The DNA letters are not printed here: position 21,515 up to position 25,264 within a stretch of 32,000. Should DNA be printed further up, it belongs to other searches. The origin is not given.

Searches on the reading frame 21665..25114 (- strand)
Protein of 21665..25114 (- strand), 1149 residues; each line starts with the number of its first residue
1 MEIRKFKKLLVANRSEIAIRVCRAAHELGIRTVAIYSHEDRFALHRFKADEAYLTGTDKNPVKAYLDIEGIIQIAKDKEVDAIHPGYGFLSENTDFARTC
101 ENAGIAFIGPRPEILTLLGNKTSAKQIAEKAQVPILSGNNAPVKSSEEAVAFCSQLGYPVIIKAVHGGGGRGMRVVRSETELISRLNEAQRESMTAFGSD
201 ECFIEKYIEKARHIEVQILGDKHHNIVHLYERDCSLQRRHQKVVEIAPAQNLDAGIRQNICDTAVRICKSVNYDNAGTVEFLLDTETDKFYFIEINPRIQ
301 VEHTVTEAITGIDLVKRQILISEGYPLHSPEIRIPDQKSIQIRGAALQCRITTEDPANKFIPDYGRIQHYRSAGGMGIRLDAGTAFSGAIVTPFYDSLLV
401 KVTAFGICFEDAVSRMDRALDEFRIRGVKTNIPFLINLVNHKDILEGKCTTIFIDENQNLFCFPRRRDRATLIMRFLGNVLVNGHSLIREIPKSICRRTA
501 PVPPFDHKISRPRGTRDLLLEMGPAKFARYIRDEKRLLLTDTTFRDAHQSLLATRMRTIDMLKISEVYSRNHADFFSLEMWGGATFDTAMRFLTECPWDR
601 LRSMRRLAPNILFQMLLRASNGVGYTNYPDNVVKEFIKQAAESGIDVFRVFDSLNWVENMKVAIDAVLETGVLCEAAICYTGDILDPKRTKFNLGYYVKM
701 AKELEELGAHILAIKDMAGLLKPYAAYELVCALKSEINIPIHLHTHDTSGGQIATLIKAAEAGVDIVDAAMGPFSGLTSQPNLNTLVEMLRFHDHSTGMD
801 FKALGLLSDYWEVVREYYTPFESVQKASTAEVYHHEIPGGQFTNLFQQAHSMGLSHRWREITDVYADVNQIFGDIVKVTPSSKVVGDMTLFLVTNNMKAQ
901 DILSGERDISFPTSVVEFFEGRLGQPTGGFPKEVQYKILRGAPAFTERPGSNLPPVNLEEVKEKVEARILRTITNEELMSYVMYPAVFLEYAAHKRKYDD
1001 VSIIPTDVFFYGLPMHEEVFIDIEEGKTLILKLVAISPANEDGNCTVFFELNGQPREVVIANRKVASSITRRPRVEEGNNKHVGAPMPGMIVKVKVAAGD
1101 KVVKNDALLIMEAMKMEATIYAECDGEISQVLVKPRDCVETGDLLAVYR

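Call 61: search_protein_families(library=pfam, proteins=[window:21665-25114:-], max_evalue=0.0001)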
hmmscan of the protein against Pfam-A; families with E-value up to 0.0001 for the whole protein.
window:21665-25114:- (1149 aa): 11 families
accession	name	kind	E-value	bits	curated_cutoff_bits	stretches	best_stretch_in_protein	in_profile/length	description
PF02786.22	CPSase_L_D2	-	3e-77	259.3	19.8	1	121-328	2-209/211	Carbamoyl-phosphate synthase L chain, ATP binding domain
PF02436.23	PYC_OADA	-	1.1e-72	244.5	27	1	832-1032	1-201/201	Conserved carboxylase domain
PF00289.28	Biotin_carb_N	-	1.1e-42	145.4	25.5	1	6-114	2-109/110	Biotin carboxylase, N-terminal domain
PF02785.25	Biotin_carb_C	-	8.1e-31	106.8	32.4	1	348-456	1-108/108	Biotin carboxylase C-terminal domain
PF00364.28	Biotin_lipoyl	-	2.9e-15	56.3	22.1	1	1082-1147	2-72/73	Biotin-requiring enzyme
PF07478.18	Dala_Dala_lig_C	-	1.1e-13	51.6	24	1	144-297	23-174/204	D-ala D-ala ligase C-terminus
PF00682.25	HMGL-like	-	2.7e-12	47.1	29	1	695-804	142-253/260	HMGL-like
PF02222.28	ATP-grasp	-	4e-12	46.6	27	1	141-299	14-163/179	ATP-grasp domain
PF02655.19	ATP-grasp_3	-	9.2e-07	29.5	23.2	1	132-300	17-158/160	ATP-grasp domain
PF14397.11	ATPgrasp_ST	-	1.2e-05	25.2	31.4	1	114-213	15-125/278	Sugar-transfer associated ATP-grasp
PF08443.16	RimK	-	1.6e-05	25.1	21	1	131-316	12-182/188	RimK-like ATP-grasp domain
